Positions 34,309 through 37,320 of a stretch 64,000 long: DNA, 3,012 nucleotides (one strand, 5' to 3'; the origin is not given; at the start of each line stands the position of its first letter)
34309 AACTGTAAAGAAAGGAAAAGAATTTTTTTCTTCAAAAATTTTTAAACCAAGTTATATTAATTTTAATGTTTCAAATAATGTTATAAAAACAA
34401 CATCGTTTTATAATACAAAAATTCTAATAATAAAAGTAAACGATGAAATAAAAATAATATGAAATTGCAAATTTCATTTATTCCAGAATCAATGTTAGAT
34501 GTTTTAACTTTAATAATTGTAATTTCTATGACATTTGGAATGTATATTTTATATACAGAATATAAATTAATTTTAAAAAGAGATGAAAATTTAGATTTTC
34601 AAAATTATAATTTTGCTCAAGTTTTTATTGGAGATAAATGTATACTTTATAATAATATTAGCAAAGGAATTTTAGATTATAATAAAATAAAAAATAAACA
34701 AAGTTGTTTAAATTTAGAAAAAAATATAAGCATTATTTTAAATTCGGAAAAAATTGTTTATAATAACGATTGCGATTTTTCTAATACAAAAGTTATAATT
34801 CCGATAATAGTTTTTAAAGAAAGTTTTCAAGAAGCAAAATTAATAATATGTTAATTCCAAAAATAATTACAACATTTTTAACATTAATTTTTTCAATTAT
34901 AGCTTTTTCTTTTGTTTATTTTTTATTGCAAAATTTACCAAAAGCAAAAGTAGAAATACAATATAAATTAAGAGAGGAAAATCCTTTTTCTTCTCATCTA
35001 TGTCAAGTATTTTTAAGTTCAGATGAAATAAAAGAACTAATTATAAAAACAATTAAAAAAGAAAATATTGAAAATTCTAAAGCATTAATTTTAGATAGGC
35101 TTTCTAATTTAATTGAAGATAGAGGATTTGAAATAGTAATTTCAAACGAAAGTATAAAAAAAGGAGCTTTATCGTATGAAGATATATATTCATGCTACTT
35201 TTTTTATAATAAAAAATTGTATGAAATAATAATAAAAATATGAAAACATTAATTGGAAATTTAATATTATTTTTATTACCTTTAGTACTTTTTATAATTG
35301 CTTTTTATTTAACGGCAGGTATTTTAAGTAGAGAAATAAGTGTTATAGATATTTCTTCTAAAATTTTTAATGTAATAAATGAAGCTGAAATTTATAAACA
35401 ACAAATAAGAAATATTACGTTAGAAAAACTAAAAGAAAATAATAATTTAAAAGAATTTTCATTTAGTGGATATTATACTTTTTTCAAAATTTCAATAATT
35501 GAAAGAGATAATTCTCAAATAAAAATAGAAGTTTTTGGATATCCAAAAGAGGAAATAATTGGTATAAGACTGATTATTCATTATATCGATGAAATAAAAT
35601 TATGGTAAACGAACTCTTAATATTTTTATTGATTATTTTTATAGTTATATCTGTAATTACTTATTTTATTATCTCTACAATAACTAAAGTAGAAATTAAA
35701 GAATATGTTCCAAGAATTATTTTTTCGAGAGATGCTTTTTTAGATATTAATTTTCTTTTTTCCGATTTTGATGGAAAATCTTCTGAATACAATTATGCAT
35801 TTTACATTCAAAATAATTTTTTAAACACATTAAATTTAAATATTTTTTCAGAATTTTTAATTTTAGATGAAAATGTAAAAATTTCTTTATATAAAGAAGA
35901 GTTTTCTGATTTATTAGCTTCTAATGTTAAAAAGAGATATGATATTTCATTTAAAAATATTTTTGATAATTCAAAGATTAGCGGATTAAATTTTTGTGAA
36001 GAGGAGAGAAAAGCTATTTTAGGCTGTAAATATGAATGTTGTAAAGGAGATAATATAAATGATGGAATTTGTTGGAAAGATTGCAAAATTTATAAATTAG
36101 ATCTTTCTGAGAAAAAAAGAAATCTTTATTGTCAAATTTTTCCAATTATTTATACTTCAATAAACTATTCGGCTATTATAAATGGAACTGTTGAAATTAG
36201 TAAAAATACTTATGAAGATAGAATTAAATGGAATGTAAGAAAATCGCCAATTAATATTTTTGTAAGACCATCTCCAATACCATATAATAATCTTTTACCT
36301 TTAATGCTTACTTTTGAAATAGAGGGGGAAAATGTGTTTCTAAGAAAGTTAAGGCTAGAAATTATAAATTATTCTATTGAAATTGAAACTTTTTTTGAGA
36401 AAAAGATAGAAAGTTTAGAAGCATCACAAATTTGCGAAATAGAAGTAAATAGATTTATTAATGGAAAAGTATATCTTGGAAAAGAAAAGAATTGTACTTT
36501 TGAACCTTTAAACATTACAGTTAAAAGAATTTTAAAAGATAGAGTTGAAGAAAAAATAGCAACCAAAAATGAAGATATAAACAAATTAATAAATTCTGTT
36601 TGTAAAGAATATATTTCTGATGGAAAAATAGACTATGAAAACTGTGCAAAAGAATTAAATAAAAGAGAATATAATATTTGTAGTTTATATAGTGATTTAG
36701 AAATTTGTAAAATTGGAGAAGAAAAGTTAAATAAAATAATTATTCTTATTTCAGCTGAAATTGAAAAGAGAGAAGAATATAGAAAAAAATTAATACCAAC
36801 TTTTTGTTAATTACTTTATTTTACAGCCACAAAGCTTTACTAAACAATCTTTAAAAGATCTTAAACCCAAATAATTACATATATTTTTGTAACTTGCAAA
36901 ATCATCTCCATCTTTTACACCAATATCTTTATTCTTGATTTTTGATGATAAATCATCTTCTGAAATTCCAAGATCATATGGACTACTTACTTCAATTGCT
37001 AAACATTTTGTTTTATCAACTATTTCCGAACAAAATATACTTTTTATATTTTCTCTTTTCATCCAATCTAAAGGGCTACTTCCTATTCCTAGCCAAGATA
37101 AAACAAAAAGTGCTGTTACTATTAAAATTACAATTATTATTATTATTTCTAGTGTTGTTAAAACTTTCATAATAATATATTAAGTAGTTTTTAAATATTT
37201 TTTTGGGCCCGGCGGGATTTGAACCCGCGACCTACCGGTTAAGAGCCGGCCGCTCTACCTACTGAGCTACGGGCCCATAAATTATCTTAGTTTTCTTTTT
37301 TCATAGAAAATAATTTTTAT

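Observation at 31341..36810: Six-gene translationally coupled operon of N-anchored proteins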

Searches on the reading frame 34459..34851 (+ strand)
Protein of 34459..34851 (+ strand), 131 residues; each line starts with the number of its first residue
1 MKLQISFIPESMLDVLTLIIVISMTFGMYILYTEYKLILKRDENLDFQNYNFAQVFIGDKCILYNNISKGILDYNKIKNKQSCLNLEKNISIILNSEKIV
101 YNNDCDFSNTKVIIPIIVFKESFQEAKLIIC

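Call 6: search_protein_families(library=pfam, proteins=[window:34459-34851:+], max_evalue=1)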
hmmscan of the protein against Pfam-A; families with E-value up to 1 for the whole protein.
window:34459-34851:+ (131 aa): 1 family
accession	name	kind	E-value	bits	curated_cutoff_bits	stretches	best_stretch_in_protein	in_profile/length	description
PF22544.2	HYDIN_VesB_CFA65-like_Ig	-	0.087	13.5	25.5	1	45-97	5-62/100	HYDIN/CFA65/VesB-like, Ig-like domain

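Call 33: find_homologous_proteins(query=window:34459-34851:+, max_evalue=0.01)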
Query window:34459-34851:+ (131 aa): 4 proteins with E <= 0.01 among 19 candidates.
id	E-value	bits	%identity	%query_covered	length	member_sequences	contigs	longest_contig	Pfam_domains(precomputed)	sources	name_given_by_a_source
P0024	9.6e-75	267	98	100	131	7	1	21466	-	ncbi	ncbi:MAG: hypothetical protein QW367_02370 [Candidatus Aenigmatarchaeota archaeon]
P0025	8.7e-48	180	63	100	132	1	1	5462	-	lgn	-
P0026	4.8e-47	177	59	100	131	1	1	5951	-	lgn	-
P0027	8.6e-33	131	53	100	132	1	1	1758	-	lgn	-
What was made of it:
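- Tried and rejected: The single-sequence G3 search found only 4 close relatives (call 33).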

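Call 61: predict_structure(alignment_id=A5)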
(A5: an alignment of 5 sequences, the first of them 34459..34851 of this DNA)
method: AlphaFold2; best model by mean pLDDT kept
length: 131 residues; sequences in the alignment: 5
mean_pLDDT: 62.5   pTM: 0.41
mean pLDDT of the five models: 62.5, 55.6, 50.2, 50.2, 48.8
residues with pLDDT >= 90: 0; 70-90: 56; 50-70: 43; < 50: 32
segments of 3 or more residues with pLDDT < 50: 1-4, 39-60, 64-69
pLDDT, mean of each block of 10 residues (from residue 1): 51 78 81 58 42 40 46 67 61 75 73 68 72 68
secondary structure, 60 per line:
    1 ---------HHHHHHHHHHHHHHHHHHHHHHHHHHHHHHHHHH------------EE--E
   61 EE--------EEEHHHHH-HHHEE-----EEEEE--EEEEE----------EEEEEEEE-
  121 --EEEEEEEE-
elements in order: H10-43 E60-62 E71-73 H74-78 E90-94 E97-101 E112-119 E123-130
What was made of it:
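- On Type IV filament / archaeal type IV pilus system: G3 AF2 model: helix 10-43, then six strands, pLDDT 62.5 (call 61).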

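Call 64: fold_search(model_id=the predicted structure, library=pdb)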
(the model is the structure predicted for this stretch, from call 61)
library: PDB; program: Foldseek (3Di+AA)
matches with E <= 10: 303; with E <= 0.001: 0
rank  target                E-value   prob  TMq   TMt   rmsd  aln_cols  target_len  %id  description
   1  6rz2_B                6.2e-01  0.05  0.11  0.07  11.0        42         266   10  SalL with Chloroadenosine (released 2020-04-15)
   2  6z1p_Bd               1.0e+00  0.08  0.17  0.08   8.2        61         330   13  Structure of the mitochondrial ribosome from Tetrahymena thermophila (released 2020-06-24)
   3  6y57_SD               1.3e+00  0.14  0.20  0.14   6.1        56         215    9  Structure of human ribosome in hybrid-PRE state (released 2020-04-15)
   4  3cwf_A                1.4e+00  0.11  0.22  0.25   4.7        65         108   14  Crystal structure of PAS domain of two-component sensor histidine kinase (released 2008-05-06)
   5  7ls1_q2               1.4e+00  0.06  0.17  0.11   5.9        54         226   13  80S ribosome from mouse bound to eEF2 (Class II) (released 2021-11-03)
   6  9kzx_SD               1.5e+00  0.16  0.21  0.14   6.1        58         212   12  Cryo-EM structure of the HCV IRES-dependently initiated CMV-stalled 80S ribosome (rotated state) in complexed with eI (released 2025-12-03)
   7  9zrg_AD               1.5e+00  0.12  0.20  0.13   5.9        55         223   11  Structure of naked mole-rat ribosome (non-rotated) (released 2026-02-18)
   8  9eq7_L                1.5e+00  0.10  0.27  0.21  13.5       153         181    9  Halobacterium salinarum archaellum filament (released 2024-07-17)
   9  4zr7_D                1.6e+00  0.14  0.24  0.26   5.5        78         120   12  The structure of a domain of a functionally unknown protein from Bacillus subtilis subsp. subtilis str. 168 (released 2015-05-27)
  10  7l0j_B                1.6e+00  0.09  0.15  0.18   7.6        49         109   14  Structure of AMH bound to AMHR2-ECD (released 2021-06-23)
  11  9evs_B                1.6e+00  0.08  0.19  0.07   6.7        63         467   14  Structure of the flowering plant mitoribosome with P-site tRNA (released 2025-09-03)
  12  6ole_SD               1.6e+00  0.06  0.17  0.12   5.9        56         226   12  Human ribosome nascent chain complex (CDH1-RNC) stalled by a drug-like molecule with AP and PE tRNAs (released 2019-06-19)
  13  7ccg                  1.6e+00  0.05  0.10  0.06  10.9        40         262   10  Crystal structure of ClA1, a kind of a chlorinase from soil bacteria (released 2020-09-09)
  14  8hkx_AS3P             1.7e+00  0.10  0.19  0.13   6.1        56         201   11  Cryo-EM Structures and Translocation Mechanism of Crenarchaeota Ribosome (released 2023-08-16)
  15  9erd                  1.7e+00  0.04  0.18  0.04  12.6       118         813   15  Human SLFN11 S753D monomer (released 2024-12-11)
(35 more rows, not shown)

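Call 73: search_solved_structures(query=A4, max_evalue=10)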
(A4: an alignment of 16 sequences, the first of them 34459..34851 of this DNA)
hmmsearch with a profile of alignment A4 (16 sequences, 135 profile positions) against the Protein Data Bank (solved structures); distinct sequences matched with E-value up to 10: 1.
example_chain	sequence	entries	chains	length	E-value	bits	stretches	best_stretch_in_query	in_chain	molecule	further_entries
2eyw_A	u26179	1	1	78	2.1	12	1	56-116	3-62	v-crk sarcoma virus CT10 oncogene homolog isoform a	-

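Call 86: search_protein_families(library=phrogs, proteins=[window:34459-34851:+], max_evalue=0.01)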
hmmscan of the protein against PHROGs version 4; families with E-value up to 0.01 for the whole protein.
window:34459-34851:+ (131 aa): 1 family
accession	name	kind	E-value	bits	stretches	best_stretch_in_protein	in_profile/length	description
phrog_22263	-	unknown function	0.0084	16.8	1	50-104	109-162/217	-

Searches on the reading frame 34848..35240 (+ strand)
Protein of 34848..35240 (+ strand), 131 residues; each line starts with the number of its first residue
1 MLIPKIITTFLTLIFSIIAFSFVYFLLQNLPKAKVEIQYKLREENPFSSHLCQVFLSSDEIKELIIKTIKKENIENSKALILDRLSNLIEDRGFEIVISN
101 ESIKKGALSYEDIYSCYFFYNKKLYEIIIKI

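Call 6: search_protein_families(library=pfam, proteins=[window:34848-35240:+], max_evalue=1)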
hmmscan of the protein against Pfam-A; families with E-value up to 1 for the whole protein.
window:34848-35240:+ (131 aa): 1 family
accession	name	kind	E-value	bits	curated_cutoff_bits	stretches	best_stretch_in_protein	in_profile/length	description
PF12409.13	P5-ATPase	-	0.0065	17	22.7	1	7-82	15-85/125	P5-type ATPase cation transporter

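Call 86: search_protein_families(library=phrogs, proteins=[window:34848-35240:+], max_evalue=0.01)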
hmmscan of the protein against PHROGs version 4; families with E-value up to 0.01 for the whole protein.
window:34848-35240:+ (131 aa): 0 families

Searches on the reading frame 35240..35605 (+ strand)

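Call 6: search_protein_families(library=pfam, proteins=[window:35240-35605:+], max_evalue=1)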
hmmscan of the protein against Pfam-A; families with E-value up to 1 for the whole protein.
window:35240-35605:+ (122 aa): 1 family
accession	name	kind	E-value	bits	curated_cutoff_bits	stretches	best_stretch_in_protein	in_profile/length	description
PF05640.19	NKAIN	-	0.0034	17.3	25.9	1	14-101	74-161/206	Na,K-Atpase Interacting protein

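Call 86: search_protein_families(library=phrogs, proteins=[window:35240-35605:+], max_evalue=0.01)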
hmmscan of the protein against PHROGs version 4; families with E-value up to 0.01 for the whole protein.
window:35240-35605:+ (122 aa): 0 families

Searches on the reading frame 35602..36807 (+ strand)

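Call 6: search_protein_families(library=pfam, proteins=[window:35602-36807:+], max_evalue=1)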
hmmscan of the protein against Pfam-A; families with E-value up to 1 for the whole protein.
window:35602-36807:+ (402 aa): 1 family
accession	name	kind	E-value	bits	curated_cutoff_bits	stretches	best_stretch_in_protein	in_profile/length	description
PF23613.1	ELP3_N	-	0.13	12.7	27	1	306-337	4-35/70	ELP3 N-terminal domain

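Call 45: search_protein_families(library=ncbifam, proteins=[window:35602-36807:+], max_evalue=0.1)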
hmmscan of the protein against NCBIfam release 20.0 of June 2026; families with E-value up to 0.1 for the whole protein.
window:35602-36807:+ (402 aa): 0 families

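Call 86: search_protein_families(library=phrogs, proteins=[window:35602-36807:+], max_evalue=0.01)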
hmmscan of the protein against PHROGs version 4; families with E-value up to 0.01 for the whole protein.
window:35602-36807:+ (402 aa): 0 families

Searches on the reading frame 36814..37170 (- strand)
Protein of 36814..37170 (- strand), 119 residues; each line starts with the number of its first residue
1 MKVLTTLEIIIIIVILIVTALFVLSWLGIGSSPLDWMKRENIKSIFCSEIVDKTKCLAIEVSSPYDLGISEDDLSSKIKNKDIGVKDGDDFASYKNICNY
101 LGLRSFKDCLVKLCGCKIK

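Call 6: search_protein_families(library=pfam, proteins=[window:36814-37170:-], max_evalue=1)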
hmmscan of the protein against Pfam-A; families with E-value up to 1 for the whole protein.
window:36814-37170:- (119 aa): 1 family
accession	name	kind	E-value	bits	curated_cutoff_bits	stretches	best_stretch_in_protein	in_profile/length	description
PF11337.13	DUF3139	-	0.66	11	27.3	0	9-79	4-58/83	Protein of unknown function (DUF3139)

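Call 45: search_protein_families(library=ncbifam, proteins=[window:36814-37170:-], max_evalue=0.1)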
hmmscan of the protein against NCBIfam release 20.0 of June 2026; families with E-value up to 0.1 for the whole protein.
window:36814-37170:- (119 aa): 0 families

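Call 75: search_protein_families(library=pfam, alignment_id=A6, max_evalue=1)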
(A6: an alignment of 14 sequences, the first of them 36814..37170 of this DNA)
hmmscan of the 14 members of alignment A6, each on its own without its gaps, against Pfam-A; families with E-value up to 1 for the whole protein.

A. member 1, window:36814-37170:- (119 aa): 1 family
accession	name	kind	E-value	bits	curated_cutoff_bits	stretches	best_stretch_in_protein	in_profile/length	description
PF11337.13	DUF3139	-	0.66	11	27.3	0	9-79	4-58/83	Protein of unknown function (DUF3139)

B. families by the number of members that match (of 14 scanned): 13 families
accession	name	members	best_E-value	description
PF11337.13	DUF3139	4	0.076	Protein of unknown function (DUF3139)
PF16982.10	Flp1_like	2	0.46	Putative Flagellin, Flp1-like, domain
PF07754.17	HVO_2753_ZBP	1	0.034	Small zinc finger protein HVO_2753-like, Zn-binding pocket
PF12911.12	OppC_N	1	0.039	N-terminal TM domain of oligopeptide transport permease C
PF19388.4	DUF5963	1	0.067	Family of unknown function (DUF5963)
PF14221.11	DUF4330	1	0.12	Domain of unknown function (DUF4330)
PF09376.16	NurA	1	0.2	NurA domain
PF25425.1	YfjL_N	1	0.23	YfjL-like, N-terminal domain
PF19084.5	DUF5775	1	0.27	Family of unknown function (DUF5775)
PF05975.17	EcsB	1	0.28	Bacterial ABC transporter protein EcsB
PF16118.10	DUF4834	1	0.31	Domain of unknown function (DUF4834)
PF20176.3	DUF6541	1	0.47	Family of unknown function (DUF6541)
PF06480.20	FtsH_ext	1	0.64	FtsH Extracellular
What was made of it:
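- On Tad/Flp pilus: The only Flp-related hit was an insignificant Flp1_like match (E 0.46) in 2 of 14 G7-family members (call 75).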

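Call 76: search_solved_structures(query=A6, max_evalue=10)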
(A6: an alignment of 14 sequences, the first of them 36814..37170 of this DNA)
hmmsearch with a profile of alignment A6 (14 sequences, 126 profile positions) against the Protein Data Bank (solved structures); distinct sequences matched with E-value up to 10: 14.
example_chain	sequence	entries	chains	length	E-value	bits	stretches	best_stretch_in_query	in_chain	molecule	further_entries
6b87_A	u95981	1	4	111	0.073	16.5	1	9-33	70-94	TMHC2_E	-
8fk7_A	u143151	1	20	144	0.58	13.6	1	2-61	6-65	Flagellin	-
2l6w_A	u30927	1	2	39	0.62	13.5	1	3-32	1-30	Beta-type platelet-derived growth factor receptor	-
8qk3_E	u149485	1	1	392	0.65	13.4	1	6-28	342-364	Membrane cofactor protein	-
2n28_A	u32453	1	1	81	1.6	12.2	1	7-35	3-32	Protein Vpu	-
6lfm_R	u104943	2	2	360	1.7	12.1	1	15-51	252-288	C-X-C chemokine receptor type 2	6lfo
8pfb_G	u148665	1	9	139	1.9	11.9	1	10-42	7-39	Type IV pilin PilE1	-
8xvu_R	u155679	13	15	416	2.4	11.6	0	15-51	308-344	C-X-C chemokine receptor type 2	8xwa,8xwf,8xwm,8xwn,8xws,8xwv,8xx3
6w8u_A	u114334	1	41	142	2.4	11.6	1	6-41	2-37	pilin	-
2lnl_A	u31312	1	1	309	2.7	11.4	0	15-51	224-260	C-X-C chemokine receptor type 1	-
8ic0_A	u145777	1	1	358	3.8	10.9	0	15-51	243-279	C-X-C chemokine receptor type 1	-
6lfl_A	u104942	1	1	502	4.5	10.7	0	15-51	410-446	C-X-C chemokine receptor type 2,GlgA glycogen synthase,C-X-C chemokine receptor type 2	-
1pi7_A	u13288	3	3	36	9.3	9.7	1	7-31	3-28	VPU protein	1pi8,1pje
2gof_A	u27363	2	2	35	9.4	9.7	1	7-31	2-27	VPU protein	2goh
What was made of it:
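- On Type IV filament / archaeal type IV pilus system: PDB profile searches gave only E > 0.5 N-terminal matches to pilins (call 76).
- Pfam, NCBIfam and PDB profile searches were negative (calls 6, 45, 73, 75, 76).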

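Call 86: search_protein_families(library=phrogs, proteins=[window:36814-37170:-], max_evalue=0.01)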
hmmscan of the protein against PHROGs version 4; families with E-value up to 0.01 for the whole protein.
window:36814-37170:- (119 aa): 0 families
